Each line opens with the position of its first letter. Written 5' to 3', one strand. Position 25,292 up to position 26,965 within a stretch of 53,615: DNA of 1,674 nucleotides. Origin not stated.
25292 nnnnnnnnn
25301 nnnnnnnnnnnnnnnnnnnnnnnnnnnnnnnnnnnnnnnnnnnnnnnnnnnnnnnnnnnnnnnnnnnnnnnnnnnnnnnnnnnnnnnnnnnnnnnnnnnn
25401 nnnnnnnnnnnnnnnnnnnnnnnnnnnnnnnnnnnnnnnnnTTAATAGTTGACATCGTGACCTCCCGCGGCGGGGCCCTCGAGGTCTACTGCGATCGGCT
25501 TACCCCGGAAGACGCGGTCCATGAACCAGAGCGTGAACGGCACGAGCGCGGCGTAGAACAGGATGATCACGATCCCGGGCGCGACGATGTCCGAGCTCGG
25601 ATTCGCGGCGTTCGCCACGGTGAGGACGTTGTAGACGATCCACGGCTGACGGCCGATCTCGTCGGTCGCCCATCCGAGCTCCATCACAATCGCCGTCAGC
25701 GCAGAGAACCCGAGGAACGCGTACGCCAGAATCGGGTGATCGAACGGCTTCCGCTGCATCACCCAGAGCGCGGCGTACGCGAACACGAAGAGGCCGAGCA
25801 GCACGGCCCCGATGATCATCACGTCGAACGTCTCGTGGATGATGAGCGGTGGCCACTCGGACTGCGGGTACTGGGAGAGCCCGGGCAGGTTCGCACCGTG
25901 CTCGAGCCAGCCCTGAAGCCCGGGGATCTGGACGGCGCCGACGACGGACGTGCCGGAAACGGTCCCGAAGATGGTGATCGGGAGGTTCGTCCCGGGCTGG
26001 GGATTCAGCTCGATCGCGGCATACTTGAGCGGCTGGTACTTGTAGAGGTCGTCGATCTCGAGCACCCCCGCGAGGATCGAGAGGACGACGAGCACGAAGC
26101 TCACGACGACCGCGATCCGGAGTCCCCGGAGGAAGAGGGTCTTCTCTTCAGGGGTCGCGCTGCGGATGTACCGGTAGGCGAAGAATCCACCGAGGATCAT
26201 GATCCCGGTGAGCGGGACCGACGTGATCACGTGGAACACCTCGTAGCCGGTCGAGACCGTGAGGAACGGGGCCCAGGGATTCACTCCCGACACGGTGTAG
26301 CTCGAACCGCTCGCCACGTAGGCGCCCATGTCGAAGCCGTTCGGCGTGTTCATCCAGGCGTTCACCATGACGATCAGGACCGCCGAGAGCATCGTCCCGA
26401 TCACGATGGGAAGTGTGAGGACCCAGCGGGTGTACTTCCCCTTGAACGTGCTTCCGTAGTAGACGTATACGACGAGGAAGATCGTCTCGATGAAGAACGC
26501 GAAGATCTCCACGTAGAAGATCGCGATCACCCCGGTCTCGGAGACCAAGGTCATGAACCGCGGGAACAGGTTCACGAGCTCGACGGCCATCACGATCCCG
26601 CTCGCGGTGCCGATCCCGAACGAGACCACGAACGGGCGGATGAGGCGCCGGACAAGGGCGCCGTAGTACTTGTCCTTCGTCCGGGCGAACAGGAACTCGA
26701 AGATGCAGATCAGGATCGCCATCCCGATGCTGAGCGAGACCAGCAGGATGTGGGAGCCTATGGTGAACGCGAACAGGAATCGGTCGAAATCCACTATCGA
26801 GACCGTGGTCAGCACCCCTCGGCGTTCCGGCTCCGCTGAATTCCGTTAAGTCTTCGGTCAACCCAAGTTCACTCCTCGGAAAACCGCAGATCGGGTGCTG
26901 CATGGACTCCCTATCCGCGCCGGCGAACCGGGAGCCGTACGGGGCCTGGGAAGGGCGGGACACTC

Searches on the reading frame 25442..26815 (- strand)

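Call 4: search_protein_families(library=pfam, proteins=[window:25442-26815:-], max_evalue=1)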
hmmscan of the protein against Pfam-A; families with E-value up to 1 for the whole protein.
window:25442-26815:- (457 aa): 1 family
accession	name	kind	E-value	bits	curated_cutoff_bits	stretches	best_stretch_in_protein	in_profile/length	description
PF01654.22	Cyt_bd_oxida_I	-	1.4e-91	307.6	26.2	1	12-440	3-418/418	Cytochrome bd terminal oxidase subunit I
